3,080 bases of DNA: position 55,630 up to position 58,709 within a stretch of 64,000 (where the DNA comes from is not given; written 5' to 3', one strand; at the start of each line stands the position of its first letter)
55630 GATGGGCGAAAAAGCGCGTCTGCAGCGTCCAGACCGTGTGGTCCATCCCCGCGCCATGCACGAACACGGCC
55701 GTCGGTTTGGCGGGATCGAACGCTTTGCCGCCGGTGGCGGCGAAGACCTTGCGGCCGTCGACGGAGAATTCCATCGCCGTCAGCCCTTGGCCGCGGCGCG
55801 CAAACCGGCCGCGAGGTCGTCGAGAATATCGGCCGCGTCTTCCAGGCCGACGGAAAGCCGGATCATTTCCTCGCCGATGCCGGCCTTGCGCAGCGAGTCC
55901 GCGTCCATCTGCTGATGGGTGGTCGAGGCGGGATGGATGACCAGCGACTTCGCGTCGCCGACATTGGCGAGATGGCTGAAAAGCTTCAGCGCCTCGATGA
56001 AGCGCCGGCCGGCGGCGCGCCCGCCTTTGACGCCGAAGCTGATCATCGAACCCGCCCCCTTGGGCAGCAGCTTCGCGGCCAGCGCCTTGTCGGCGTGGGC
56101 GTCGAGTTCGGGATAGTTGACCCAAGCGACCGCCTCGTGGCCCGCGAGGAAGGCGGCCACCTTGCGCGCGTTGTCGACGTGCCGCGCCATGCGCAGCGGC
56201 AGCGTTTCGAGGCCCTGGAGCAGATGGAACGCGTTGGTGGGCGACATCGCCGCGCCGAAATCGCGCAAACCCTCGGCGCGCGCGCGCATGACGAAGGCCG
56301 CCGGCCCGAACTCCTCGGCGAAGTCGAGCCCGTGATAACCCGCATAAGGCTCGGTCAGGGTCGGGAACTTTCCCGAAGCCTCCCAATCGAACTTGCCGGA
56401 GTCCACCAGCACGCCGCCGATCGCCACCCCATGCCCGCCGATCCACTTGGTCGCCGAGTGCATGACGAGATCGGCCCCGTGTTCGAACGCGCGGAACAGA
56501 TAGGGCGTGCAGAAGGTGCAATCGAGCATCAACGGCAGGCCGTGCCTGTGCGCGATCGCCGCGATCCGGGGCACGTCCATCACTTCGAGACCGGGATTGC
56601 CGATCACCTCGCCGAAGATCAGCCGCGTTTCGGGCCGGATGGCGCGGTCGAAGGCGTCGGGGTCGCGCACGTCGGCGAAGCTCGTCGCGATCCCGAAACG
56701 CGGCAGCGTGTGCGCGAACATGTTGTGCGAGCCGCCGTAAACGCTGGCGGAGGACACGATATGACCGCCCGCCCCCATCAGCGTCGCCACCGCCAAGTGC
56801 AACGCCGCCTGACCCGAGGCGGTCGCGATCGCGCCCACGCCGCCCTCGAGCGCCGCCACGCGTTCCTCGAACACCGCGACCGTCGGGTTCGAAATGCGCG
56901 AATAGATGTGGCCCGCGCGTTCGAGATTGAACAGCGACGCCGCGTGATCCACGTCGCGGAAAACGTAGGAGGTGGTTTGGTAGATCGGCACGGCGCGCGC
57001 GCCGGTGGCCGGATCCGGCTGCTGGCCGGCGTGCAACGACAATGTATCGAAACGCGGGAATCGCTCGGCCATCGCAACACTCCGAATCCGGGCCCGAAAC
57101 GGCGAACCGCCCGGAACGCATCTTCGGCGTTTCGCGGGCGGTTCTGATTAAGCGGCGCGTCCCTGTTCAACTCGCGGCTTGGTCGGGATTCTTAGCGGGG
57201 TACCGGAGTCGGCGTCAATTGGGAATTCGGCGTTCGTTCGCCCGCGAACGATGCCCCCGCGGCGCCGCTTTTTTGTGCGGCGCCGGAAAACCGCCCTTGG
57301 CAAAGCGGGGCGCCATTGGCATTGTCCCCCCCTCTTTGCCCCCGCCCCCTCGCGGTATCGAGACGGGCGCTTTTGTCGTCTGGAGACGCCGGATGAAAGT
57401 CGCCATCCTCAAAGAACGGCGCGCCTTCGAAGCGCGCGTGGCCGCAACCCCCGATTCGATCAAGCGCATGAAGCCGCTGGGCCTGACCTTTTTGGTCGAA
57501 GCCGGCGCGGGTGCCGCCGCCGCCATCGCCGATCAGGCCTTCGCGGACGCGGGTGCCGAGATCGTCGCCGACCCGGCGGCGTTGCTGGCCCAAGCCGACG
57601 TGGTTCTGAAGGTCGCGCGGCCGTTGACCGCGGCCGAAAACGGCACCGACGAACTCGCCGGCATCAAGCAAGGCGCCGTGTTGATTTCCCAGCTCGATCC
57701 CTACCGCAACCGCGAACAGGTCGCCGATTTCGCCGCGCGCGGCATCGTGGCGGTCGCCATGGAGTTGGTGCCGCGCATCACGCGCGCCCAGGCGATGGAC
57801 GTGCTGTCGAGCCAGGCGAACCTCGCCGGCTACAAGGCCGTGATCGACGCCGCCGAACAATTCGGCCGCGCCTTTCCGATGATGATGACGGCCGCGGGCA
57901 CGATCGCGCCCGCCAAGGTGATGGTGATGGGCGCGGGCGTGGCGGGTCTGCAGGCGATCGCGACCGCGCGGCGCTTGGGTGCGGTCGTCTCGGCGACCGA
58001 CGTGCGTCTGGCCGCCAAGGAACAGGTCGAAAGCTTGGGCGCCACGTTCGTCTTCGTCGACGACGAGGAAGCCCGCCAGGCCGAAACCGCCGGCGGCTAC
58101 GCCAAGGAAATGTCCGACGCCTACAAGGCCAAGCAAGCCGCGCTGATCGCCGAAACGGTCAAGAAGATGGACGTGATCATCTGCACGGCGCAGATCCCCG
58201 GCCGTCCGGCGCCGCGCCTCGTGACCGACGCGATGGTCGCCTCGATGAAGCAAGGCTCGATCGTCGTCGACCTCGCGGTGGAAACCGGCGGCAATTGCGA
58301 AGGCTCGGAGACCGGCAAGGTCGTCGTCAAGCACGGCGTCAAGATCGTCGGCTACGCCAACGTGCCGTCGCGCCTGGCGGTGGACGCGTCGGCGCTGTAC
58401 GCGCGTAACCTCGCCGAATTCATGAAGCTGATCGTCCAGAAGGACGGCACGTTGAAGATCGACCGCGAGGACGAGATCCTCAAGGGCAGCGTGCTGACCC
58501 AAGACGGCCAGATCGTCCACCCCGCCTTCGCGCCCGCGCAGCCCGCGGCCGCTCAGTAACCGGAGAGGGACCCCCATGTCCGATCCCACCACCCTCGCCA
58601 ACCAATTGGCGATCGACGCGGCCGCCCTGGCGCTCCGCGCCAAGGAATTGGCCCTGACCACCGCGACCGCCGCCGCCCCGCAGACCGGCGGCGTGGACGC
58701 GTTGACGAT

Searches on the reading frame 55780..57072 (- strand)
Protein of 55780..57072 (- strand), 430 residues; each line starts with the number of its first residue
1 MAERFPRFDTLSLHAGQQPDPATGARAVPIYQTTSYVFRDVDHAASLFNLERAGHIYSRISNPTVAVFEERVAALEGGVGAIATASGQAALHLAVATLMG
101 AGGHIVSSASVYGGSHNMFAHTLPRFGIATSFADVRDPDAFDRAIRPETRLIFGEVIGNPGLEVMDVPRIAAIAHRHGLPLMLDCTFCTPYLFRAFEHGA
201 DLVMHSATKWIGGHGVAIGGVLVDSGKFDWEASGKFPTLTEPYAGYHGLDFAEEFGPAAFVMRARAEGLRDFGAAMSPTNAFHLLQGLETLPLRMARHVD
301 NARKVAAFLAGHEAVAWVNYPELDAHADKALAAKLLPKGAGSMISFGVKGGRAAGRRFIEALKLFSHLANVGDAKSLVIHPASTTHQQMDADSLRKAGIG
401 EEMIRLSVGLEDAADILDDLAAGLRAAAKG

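Call 52: search_protein_families(library=pfam, proteins=[window:55780-57072:-])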
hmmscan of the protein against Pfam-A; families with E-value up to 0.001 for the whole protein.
window:55780-57072:- (430 aa): 3 families
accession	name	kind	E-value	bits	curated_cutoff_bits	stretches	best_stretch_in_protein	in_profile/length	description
PF01053.26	Cys_Met_Meta_PP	-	1.7e-129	432.1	27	1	9-424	1-380/381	Cys/Met metabolism PLP-dependent enzyme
PF01041.23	DegT_DnrJ_EryC1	-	2.6e-10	40.5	19.8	1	62-185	23-146/360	DegT/DnrJ/EryC1/StrS aminotransferase family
PF01212.27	Beta_elim_lyase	-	5.5e-05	23.1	27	1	62-314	31-270/288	Beta-eliminating lyase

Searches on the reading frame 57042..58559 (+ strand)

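Call 52: search_protein_families(library=pfam, proteins=[window:57042-58559:+])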
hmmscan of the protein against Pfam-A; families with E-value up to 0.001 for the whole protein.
window:57042-58559:+ (505 aa): 3 families
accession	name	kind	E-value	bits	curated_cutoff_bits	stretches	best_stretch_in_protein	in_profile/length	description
PF01262.27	AlaDh_PNT_C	-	4.1e-69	232.7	23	1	266-493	1-213/214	Alanine dehydrogenase/PNT, C-terminal domain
PF05222.21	AlaDh_PNT_N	-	2.2e-37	128.7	30.4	1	122-262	2-136/136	Alanine dehydrogenase/PNT, N-terminal domain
PF02826.25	2-Hacid_dh_C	-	0.00014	21.7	25.1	0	287-339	33-85/178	D-isomer specific 2-hydroxyacid dehydrogenase, NAD binding domain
